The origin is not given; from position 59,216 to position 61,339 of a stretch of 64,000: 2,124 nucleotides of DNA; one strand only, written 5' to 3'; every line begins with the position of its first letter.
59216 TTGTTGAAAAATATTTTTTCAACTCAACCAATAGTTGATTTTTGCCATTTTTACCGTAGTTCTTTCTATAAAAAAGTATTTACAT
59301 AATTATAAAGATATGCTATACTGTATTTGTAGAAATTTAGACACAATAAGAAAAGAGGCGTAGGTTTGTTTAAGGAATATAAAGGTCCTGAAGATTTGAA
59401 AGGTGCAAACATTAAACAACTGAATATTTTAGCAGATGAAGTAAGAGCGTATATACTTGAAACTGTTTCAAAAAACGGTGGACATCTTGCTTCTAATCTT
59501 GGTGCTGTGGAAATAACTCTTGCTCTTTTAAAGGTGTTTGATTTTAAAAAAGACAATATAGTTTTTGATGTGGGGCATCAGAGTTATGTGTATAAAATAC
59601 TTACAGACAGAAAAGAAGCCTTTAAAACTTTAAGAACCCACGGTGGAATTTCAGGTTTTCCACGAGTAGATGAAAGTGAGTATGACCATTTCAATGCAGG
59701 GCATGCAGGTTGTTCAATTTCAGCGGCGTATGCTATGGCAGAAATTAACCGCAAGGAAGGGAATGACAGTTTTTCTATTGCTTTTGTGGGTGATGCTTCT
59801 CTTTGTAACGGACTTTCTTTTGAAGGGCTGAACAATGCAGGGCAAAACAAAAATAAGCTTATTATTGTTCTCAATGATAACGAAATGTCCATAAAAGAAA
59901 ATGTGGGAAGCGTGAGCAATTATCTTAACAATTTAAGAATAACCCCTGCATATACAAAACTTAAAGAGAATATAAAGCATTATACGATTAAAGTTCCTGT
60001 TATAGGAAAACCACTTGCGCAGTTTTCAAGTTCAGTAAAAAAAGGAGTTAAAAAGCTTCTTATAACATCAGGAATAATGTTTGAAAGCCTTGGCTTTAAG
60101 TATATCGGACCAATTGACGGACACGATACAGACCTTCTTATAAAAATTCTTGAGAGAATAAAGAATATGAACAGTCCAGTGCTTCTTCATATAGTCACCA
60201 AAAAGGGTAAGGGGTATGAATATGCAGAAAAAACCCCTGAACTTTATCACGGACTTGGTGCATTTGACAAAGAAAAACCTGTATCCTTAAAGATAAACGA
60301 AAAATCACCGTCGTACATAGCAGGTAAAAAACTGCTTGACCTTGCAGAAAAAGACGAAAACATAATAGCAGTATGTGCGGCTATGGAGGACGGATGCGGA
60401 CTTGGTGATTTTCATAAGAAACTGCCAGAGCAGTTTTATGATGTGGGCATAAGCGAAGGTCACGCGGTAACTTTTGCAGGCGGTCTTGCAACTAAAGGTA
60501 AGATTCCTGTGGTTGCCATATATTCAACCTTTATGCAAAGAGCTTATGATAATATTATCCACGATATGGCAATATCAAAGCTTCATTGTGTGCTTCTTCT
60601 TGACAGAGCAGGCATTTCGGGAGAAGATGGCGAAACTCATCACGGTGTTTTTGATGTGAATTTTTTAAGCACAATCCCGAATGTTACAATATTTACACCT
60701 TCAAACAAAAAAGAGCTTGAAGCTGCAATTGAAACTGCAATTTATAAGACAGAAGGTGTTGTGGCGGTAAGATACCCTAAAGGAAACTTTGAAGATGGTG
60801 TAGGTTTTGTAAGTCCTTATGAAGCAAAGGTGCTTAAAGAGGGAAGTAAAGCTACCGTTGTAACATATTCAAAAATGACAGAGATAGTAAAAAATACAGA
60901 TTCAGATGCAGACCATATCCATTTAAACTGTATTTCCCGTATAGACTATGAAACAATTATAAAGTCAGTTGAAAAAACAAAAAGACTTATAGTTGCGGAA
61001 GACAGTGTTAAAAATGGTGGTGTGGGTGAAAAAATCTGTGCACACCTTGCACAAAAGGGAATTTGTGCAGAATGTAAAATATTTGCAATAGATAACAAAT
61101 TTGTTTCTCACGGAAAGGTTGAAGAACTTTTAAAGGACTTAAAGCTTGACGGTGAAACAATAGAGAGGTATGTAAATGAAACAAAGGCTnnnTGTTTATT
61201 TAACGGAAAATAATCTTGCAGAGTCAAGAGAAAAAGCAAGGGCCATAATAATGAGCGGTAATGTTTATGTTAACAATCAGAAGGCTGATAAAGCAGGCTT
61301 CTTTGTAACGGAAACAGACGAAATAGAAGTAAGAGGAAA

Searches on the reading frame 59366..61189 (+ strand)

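Call 52: search_protein_families(library=pfam, proteins=[window:59366-61189:+], max_evalue=0.00001)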
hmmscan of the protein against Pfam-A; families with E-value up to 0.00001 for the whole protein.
window:59366-61189:+ (608 aa): 3 families
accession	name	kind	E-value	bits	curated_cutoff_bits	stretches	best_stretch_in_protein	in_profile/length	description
PF13292.11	DXP_synthase_N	-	1.2e-106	356.5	21.2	1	4-278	3-274/274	1-deoxy-D-xylulose-5-phosphate synthase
PF02779.29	Transket_pyr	-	7.2e-40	136.9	27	1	321-475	11-172/174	Transketolase, pyrimidine binding domain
PF02780.25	Transketolase_C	-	6.2e-16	58.9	25.9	1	486-599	2-124/124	Transketolase, C-terminal domain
